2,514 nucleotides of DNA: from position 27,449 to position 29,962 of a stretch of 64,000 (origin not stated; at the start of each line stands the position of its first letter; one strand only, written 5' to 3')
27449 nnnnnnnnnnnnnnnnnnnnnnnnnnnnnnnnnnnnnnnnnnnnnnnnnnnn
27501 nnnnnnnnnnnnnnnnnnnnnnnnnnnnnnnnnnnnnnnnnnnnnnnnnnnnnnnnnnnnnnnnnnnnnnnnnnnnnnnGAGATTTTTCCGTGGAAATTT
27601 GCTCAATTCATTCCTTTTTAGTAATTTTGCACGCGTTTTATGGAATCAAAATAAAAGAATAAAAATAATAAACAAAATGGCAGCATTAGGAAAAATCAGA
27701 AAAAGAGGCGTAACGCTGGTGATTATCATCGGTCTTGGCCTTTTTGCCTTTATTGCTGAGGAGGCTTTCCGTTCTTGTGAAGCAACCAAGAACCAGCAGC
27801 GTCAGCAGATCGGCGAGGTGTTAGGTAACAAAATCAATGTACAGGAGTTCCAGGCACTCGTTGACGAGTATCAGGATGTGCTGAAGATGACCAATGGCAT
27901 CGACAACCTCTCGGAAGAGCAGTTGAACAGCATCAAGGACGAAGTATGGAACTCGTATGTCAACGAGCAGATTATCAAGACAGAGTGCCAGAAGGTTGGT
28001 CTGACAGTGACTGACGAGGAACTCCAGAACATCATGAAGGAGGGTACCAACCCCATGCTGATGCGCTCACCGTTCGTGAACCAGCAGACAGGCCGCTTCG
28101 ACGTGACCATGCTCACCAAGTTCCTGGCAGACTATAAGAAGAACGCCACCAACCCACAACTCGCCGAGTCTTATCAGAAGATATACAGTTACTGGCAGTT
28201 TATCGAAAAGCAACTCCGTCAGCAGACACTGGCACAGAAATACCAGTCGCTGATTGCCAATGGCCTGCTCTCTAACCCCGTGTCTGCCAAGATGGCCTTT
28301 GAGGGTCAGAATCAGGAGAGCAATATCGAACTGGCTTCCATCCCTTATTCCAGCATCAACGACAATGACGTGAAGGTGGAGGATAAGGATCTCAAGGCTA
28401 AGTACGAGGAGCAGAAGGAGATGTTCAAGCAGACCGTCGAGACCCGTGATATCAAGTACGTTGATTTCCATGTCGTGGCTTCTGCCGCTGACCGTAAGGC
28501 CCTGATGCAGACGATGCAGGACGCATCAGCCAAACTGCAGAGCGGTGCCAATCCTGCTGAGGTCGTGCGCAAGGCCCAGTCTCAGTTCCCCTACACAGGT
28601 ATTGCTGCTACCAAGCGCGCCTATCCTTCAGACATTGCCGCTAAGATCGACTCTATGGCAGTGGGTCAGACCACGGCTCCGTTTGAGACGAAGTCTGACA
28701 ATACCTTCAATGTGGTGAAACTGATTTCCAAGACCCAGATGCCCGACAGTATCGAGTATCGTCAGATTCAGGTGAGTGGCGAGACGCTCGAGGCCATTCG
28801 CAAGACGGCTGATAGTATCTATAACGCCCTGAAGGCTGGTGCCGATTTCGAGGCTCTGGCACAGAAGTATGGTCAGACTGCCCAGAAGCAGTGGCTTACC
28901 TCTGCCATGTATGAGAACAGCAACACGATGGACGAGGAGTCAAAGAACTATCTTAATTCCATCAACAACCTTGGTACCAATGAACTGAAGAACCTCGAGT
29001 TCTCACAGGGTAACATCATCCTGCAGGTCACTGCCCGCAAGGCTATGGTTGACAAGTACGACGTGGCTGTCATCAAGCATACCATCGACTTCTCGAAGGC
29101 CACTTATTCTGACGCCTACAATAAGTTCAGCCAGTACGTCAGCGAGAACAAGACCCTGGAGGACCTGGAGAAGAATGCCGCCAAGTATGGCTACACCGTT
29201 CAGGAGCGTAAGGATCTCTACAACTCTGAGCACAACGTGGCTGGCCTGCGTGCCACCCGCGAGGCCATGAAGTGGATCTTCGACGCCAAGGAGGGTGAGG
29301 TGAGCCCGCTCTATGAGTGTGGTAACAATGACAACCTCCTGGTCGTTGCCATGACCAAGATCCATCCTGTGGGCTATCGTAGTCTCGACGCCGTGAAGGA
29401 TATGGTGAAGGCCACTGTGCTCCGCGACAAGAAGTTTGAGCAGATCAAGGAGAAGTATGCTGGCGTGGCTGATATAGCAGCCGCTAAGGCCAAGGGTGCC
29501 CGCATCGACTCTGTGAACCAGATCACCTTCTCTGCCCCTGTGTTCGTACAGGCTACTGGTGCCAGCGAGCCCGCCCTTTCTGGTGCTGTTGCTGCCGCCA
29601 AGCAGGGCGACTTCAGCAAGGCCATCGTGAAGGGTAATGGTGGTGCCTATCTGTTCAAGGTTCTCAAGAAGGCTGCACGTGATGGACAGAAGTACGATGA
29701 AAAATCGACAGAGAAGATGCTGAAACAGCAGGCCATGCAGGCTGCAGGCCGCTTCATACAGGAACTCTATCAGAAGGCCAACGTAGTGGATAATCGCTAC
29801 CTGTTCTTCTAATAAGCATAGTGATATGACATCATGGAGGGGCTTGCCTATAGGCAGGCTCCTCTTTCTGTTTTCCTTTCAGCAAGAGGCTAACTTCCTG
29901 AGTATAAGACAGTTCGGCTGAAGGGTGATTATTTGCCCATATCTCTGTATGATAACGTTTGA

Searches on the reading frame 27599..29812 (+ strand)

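Call 30: search_protein_families(library=pfam, proteins=[window:27599-29812:+], max_evalue=0.001)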
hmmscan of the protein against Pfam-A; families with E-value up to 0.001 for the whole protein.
window:27599-29812:+ (737 aa): 5 families
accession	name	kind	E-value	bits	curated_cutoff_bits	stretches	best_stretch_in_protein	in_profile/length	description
PF13623.11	SurA_N_2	-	1.7e-41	141.9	28.5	1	30-176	1-145/145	SurA-like N-terminal domain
PF13145.12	Rotamase_2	-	1.9e-19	71.1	27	2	260-379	1-109/121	PPIC-type PPIASE domain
PF13624.11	SurA_N_3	-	8.2e-10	39.2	27.2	1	34-177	6-139/162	SurA-like N-terminal domain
PF13616.12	Rotamase_3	-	8.6e-08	33.2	22.5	1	371-480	2-115/116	PPIC-type PPIASE domain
PF00639.27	Rotamase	-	6.8e-07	30.6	21.7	0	393-456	11-76/97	PPIC-type PPIASE domain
